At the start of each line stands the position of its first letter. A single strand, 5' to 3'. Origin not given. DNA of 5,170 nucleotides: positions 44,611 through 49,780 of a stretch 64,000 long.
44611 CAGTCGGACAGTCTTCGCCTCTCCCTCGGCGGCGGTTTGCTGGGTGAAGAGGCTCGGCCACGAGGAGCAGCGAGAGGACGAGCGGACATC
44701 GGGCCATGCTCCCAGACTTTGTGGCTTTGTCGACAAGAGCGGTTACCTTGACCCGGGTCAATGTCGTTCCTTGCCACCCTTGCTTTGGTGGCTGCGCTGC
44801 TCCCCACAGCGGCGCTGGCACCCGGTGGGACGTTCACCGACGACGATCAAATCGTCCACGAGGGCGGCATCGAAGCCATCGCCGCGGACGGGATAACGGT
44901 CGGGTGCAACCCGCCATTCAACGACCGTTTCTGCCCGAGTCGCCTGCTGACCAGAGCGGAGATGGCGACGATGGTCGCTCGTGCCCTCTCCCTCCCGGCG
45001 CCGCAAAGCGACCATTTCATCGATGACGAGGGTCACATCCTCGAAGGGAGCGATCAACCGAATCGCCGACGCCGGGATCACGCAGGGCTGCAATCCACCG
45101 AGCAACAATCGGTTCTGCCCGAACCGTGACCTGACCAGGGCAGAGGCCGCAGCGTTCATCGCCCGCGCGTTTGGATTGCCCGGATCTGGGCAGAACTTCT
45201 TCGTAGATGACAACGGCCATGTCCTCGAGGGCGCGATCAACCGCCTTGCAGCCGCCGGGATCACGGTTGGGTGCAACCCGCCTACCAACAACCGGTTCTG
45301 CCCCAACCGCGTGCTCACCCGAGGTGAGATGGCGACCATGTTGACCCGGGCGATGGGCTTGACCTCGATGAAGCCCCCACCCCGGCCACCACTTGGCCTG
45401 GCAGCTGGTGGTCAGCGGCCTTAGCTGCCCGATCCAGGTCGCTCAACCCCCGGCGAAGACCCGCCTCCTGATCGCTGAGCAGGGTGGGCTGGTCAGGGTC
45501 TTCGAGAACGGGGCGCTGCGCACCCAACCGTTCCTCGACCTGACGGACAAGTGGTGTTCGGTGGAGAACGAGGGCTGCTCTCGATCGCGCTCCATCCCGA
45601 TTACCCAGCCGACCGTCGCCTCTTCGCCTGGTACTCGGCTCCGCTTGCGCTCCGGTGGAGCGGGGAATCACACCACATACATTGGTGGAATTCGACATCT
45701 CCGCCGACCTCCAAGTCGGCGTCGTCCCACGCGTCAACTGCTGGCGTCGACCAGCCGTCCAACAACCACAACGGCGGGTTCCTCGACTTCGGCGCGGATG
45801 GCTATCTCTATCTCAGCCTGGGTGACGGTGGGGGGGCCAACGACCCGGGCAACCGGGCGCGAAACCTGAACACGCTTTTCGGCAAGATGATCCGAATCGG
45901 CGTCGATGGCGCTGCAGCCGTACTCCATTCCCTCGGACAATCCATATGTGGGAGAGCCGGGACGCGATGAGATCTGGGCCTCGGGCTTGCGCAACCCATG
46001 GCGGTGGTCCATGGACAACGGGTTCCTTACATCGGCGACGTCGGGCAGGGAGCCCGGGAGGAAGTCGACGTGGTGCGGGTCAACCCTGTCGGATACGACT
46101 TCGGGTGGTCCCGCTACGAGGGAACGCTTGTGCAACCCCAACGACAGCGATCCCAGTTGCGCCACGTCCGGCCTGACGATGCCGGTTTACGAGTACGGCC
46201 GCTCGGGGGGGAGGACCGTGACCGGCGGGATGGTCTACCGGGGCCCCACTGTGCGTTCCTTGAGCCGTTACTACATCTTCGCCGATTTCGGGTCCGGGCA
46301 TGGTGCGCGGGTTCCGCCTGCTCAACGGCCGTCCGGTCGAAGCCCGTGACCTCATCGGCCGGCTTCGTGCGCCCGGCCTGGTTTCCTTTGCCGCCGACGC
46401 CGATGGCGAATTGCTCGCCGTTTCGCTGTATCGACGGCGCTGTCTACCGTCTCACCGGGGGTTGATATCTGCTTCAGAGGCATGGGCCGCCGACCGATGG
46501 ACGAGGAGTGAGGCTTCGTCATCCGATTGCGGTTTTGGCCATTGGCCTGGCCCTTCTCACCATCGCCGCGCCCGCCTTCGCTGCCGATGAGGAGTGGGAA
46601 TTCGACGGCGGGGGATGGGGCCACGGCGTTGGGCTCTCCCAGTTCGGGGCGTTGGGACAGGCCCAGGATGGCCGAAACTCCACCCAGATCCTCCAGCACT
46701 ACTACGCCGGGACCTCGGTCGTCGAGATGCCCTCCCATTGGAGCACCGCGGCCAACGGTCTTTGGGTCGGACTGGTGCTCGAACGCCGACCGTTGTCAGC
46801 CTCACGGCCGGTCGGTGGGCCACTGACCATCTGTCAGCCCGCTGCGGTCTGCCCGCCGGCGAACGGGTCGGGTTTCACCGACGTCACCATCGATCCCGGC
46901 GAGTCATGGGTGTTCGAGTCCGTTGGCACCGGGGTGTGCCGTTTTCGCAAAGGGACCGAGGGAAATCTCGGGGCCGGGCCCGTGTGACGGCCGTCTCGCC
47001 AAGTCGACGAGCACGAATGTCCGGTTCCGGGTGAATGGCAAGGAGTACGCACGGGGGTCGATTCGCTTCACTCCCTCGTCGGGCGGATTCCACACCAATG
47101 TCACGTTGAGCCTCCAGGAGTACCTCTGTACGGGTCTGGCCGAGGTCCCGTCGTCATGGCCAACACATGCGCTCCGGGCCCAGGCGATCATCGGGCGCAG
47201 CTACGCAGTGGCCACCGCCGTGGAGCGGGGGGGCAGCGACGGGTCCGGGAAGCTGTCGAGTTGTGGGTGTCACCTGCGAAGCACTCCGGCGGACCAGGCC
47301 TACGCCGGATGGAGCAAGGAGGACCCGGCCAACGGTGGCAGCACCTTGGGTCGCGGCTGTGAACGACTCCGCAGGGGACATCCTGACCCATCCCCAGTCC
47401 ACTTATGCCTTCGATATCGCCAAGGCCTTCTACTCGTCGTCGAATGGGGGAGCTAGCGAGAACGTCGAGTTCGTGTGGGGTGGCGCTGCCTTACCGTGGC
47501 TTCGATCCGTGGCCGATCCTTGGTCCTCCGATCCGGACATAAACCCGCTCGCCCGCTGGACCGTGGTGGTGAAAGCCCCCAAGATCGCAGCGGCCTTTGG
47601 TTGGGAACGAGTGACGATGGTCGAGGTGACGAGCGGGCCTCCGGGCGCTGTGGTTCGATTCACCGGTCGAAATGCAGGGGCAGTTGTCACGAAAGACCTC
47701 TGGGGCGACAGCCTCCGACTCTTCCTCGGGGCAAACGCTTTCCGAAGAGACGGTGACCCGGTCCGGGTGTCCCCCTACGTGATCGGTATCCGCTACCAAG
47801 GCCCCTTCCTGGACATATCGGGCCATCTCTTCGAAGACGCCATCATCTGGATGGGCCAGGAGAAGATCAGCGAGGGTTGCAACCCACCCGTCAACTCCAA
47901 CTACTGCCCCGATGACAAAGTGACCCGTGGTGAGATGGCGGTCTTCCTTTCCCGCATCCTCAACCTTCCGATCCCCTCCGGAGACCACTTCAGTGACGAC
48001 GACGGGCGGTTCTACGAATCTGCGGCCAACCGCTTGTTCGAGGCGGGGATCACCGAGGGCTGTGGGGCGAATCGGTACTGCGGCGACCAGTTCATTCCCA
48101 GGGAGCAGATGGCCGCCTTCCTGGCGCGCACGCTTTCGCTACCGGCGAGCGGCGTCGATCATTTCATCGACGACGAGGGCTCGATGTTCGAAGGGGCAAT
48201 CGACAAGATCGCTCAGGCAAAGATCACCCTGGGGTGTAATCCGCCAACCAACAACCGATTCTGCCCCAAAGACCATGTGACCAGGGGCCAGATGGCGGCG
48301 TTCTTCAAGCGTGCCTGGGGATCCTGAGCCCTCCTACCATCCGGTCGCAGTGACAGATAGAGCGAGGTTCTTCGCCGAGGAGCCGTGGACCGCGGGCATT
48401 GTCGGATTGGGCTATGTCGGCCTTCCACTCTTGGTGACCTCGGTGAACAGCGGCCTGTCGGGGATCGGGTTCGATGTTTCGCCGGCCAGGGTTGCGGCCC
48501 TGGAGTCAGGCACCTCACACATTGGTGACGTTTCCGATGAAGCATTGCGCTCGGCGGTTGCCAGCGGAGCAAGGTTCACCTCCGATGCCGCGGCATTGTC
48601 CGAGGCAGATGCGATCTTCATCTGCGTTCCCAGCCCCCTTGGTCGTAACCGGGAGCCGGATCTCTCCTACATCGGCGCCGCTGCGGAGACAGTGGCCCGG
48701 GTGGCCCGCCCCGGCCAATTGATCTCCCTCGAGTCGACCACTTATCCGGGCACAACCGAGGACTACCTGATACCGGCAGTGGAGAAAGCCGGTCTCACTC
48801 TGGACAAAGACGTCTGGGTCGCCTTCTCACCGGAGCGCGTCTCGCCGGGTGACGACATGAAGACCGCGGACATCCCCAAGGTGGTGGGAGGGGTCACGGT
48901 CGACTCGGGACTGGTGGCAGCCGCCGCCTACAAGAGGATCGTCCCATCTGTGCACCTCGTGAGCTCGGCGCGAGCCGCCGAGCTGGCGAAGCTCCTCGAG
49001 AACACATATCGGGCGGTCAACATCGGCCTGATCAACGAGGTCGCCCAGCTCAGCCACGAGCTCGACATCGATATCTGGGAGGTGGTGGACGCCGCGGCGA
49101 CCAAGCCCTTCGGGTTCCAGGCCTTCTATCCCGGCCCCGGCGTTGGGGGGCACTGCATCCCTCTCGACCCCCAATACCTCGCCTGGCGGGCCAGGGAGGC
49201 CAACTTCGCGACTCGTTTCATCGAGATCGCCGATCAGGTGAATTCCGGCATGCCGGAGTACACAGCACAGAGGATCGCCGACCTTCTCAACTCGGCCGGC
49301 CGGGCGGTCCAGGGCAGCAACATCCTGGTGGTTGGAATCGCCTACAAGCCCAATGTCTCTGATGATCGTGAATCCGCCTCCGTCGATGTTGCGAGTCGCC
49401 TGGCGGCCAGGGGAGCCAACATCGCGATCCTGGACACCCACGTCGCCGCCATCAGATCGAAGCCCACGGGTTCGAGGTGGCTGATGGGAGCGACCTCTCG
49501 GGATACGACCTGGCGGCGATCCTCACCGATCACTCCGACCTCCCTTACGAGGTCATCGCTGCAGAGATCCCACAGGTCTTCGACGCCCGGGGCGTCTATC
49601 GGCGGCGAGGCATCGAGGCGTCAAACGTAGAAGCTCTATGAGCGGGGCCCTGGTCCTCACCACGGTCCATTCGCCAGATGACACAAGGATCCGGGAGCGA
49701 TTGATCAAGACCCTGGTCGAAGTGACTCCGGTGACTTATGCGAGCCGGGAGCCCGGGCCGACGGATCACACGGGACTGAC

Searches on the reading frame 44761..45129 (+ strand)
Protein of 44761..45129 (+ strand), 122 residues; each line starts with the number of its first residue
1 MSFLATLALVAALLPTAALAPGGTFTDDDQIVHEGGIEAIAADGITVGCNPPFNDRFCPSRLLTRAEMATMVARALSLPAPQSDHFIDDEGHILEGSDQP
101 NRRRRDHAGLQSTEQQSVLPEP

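Call 9: search_protein_families(library=pfam, max_evalue=1, proteins=[window:44761-45129:+])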
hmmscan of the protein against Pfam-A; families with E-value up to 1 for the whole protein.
window:44761-45129:+ (122 aa): 1 family
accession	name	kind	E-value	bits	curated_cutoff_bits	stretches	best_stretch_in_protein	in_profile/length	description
PF00395.25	SLH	-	0.069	13.6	20.8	1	25-69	2-44/44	S-layer homology domain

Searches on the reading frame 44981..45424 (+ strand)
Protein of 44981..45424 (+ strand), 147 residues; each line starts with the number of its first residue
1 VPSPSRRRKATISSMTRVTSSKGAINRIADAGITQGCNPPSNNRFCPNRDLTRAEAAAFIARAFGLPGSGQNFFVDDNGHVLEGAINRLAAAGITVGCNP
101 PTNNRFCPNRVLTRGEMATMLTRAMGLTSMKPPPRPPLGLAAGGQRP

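Call 9: search_protein_families(library=pfam, max_evalue=1, proteins=[window:44981-45424:+])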
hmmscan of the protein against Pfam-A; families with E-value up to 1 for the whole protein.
window:44981-45424:+ (147 aa): 2 families
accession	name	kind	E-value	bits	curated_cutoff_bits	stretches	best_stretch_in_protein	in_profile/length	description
PF00395.25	SLH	-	5.4e-09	36.3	20.8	2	22-57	11-44/44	S-layer homology domain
PF19534.4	DUF6059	-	0.071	14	27.3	0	43-57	37-51/56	Family of unknown function (DUF6059)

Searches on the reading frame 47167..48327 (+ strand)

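Call 9: search_protein_families(library=pfam, max_evalue=1, proteins=[window:47167-48327:+])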
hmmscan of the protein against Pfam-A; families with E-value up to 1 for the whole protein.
window:47167-48327:+ (386 aa): 2 families
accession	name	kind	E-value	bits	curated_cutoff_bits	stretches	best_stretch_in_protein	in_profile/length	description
PF00395.25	SLH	-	3.2e-08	33.9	20.8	2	213-258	1-44/44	S-layer homology domain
PF22845.2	DUF3097_N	-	0.13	12.5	28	1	153-202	12-59/61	DUF3097, N-terminal domain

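Call 13: search_protein_families(library=ncbifam, max_evalue=0.01, proteins=[window:47167-48327:+])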
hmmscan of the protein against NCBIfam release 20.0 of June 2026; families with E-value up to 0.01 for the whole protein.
window:47167-48327:+ (386 aa): 3 families
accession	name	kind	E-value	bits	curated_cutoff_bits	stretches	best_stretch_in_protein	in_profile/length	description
NF033190.2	inl_like_NEAT_1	exception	1.4e-13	50.1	1275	1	218-382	587-750/754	NEAT domain-containing leucine-rich repeat protein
TIGR02669.1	SpoIID_LytB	domain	9.4e-08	32.3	83.3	1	63-122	75-128/270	SpoIID/LytB domain-containing protein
TIGR02870.1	spore_II_D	equivalog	3.8e-05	23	234.75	1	63-121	159-211/338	stage II sporulation protein D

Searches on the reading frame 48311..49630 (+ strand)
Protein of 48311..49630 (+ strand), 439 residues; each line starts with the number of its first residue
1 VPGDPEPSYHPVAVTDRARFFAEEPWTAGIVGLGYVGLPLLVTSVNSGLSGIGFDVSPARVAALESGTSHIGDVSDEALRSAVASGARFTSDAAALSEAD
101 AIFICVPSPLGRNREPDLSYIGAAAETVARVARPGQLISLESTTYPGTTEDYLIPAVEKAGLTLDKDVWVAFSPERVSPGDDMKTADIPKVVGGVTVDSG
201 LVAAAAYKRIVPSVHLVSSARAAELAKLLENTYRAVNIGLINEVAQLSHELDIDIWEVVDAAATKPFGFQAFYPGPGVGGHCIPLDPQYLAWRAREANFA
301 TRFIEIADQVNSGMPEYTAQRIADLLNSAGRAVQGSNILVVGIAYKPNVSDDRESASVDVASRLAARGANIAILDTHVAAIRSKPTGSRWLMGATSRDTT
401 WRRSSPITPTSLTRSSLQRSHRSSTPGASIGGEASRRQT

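Call 13: search_protein_families(library=ncbifam, max_evalue=0.01, proteins=[window:48311-49630:+])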
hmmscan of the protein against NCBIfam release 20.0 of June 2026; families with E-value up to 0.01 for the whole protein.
window:48311-49630:+ (439 aa): 7 families
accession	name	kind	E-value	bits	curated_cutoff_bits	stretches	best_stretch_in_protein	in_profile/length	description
TIGR03026.1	NDP-sugDHase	subfamily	3.6e-106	355.4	189.8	1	29-380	4-358/413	nucleotide sugar dehydrogenase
NF040825.1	UDPMaNacDH_Arch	equivalog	3.1e-65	220.7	750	1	29-379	4-352/418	UDP-N-acetyl-D-mannosamine dehydrogenase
NF008286.0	PRK11064.1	equivalog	9e-65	218.9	459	1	28-386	6-372/420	UDP-N-acetyl-D-mannosamine dehydrogenase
NF011729.0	PRK15182.1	equivalog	4.4e-60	203.6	592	1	29-380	10-359/425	Vi polysaccharide biosynthesis UDP-N-acetylglucosamine C-6 dehydrogenase TviB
NF041297.1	UDPGDh_AglM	equivalog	1e-41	143.3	670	1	29-376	4-357/429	UDP-glucose 6-dehydrogenase AglM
NF047673.2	TeichurnBiosyTuaD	equivalog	1.9e-29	103.1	700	1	30-378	6-353/439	UDP-glucose 6-dehydrogenase TuaD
NF011631.0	PRK15057.1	equivalog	4.9e-07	29.2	757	1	30-291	5-262/388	UDP-glucose 6-dehydrogenase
